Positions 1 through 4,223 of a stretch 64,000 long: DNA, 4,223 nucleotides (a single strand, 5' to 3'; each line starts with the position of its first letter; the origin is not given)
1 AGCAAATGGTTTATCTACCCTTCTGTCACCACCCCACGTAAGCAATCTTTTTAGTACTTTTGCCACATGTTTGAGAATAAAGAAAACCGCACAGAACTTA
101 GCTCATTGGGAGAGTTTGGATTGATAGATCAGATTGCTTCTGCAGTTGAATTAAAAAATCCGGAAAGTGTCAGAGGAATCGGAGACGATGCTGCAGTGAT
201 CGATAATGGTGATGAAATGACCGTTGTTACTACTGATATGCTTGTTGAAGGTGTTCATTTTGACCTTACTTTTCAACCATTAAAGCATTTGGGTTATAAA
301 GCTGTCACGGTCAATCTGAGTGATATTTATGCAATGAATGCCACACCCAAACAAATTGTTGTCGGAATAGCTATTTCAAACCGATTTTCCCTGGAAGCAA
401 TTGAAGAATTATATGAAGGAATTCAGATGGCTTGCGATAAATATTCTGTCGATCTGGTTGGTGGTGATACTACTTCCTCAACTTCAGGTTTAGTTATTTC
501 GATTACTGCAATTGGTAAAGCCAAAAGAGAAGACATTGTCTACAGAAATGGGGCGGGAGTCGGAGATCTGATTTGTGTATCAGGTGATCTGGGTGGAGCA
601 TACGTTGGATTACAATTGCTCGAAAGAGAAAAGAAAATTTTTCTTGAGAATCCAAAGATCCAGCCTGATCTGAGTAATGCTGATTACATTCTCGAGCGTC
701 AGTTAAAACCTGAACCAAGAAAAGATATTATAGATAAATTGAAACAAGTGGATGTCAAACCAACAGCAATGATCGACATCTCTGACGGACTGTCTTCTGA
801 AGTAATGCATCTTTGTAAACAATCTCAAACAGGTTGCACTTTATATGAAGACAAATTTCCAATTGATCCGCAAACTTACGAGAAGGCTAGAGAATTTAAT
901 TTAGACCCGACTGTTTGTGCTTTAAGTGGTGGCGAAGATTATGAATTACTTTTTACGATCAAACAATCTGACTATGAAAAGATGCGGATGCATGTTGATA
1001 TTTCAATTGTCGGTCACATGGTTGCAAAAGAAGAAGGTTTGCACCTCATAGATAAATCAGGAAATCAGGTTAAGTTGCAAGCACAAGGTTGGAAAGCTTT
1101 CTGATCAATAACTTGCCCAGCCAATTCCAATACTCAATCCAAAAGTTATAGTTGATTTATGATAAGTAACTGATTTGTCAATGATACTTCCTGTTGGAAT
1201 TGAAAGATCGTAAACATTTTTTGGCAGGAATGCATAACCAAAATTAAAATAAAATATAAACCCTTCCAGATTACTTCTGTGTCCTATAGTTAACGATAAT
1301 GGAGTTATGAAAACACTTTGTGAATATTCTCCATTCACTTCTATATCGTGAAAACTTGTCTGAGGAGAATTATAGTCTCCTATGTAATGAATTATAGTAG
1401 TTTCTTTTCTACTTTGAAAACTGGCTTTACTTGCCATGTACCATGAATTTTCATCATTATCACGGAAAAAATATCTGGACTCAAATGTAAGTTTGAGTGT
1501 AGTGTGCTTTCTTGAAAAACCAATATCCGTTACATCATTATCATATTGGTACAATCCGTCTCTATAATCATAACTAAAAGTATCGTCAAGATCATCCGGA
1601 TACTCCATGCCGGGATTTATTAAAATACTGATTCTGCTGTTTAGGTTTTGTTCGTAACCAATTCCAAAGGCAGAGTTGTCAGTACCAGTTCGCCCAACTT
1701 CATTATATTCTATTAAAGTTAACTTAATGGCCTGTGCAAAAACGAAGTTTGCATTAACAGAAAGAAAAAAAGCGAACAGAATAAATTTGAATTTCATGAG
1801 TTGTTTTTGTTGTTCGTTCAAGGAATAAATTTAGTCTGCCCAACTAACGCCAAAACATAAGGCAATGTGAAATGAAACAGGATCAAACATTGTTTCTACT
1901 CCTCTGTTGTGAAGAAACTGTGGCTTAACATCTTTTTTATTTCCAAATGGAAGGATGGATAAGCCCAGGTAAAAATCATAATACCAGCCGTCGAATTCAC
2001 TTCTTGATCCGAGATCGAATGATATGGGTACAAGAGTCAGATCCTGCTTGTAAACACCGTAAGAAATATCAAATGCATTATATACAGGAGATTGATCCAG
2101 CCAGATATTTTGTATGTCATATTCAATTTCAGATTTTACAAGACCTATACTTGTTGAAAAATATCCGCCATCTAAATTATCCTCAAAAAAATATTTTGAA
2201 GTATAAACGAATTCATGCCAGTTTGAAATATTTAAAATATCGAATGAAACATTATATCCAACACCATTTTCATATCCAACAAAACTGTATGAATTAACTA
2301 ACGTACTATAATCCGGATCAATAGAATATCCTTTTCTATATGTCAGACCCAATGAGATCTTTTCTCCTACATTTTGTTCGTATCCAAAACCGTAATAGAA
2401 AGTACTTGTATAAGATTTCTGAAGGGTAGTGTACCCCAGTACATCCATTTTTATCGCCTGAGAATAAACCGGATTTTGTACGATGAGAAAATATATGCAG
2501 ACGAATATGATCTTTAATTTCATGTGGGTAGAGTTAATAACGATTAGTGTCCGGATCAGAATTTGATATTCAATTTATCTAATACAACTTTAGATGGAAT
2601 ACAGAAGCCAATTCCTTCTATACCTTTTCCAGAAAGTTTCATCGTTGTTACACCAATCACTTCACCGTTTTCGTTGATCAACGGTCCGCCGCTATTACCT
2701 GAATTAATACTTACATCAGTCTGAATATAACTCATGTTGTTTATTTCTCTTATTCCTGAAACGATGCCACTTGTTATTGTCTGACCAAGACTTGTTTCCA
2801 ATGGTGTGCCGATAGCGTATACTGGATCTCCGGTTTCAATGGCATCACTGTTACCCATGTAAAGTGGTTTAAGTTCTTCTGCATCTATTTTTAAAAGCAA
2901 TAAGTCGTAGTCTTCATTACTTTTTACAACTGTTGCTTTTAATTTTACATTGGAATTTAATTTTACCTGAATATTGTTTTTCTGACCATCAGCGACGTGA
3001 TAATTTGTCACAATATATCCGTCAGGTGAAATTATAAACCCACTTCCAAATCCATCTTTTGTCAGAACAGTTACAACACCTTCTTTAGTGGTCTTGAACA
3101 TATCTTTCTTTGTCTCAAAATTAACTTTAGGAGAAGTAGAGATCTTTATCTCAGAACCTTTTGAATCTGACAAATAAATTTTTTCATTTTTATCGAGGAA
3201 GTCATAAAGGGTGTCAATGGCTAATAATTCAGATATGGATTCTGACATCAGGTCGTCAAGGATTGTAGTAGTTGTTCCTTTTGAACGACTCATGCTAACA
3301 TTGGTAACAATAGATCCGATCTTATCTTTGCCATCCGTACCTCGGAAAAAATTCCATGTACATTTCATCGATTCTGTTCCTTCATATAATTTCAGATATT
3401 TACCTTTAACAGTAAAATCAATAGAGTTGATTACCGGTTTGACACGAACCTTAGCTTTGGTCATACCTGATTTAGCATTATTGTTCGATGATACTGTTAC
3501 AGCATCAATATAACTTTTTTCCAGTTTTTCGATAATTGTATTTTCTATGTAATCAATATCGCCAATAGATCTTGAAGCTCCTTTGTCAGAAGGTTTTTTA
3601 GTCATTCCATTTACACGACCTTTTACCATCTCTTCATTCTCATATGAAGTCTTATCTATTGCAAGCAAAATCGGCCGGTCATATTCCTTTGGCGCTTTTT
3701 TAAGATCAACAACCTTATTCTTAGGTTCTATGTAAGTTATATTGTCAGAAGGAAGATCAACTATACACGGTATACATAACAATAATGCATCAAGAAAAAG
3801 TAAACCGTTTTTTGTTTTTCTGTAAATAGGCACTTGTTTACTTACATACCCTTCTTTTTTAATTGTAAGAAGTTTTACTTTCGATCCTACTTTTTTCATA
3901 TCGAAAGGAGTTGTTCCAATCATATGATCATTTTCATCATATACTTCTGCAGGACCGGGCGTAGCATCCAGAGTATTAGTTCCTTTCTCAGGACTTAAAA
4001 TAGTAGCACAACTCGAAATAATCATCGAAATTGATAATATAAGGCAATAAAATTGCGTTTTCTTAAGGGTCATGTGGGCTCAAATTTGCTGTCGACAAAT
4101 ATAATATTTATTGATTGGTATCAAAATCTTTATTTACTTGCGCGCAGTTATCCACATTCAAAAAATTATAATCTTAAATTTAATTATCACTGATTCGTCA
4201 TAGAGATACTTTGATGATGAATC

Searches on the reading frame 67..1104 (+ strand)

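Call 60: search_protein_families(library=pfam, proteins=[window:67-1104:+], max_evalue=0.001)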
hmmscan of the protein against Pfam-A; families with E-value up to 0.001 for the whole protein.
window:67-1104:+ (345 aa): 1 family
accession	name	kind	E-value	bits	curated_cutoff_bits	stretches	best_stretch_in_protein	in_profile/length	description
PF00586.29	AIRS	-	1.1e-29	103.5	24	1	39-151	1-111/112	AIR synthase related protein, N-terminal domain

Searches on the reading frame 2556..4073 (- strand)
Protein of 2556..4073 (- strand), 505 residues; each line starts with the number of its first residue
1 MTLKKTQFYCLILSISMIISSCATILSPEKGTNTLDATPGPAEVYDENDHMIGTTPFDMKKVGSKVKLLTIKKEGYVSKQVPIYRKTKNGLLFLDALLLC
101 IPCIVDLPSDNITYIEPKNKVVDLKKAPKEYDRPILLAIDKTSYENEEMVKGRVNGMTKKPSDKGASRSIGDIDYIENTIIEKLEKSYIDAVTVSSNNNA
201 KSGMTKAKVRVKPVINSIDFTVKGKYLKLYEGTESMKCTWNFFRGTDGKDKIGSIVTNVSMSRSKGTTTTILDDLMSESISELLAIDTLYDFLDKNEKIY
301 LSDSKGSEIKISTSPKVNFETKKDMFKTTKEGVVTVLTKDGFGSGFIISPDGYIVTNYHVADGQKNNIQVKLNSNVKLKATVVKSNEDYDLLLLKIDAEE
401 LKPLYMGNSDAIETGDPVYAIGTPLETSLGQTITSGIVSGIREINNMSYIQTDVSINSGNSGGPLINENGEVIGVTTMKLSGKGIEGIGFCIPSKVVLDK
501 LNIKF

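Call 60: search_protein_families(library=pfam, proteins=[window:2556-4073:-], max_evalue=0.001)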
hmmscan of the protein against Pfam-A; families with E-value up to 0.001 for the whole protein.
window:2556-4073:- (505 aa): 3 families
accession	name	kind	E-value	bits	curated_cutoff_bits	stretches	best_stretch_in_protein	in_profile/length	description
PF13365.12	Trypsin_2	-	2.1e-32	113.3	27.6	1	343-475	1-144/144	Trypsin-like peptidase domain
PF00089.32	Trypsin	-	2.9e-19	70.2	20.6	1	340-499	22-218/220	Trypsin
PF10459.15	Peptidase_S46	-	1.5e-07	31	22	0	320-363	25-69/698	Peptidase S46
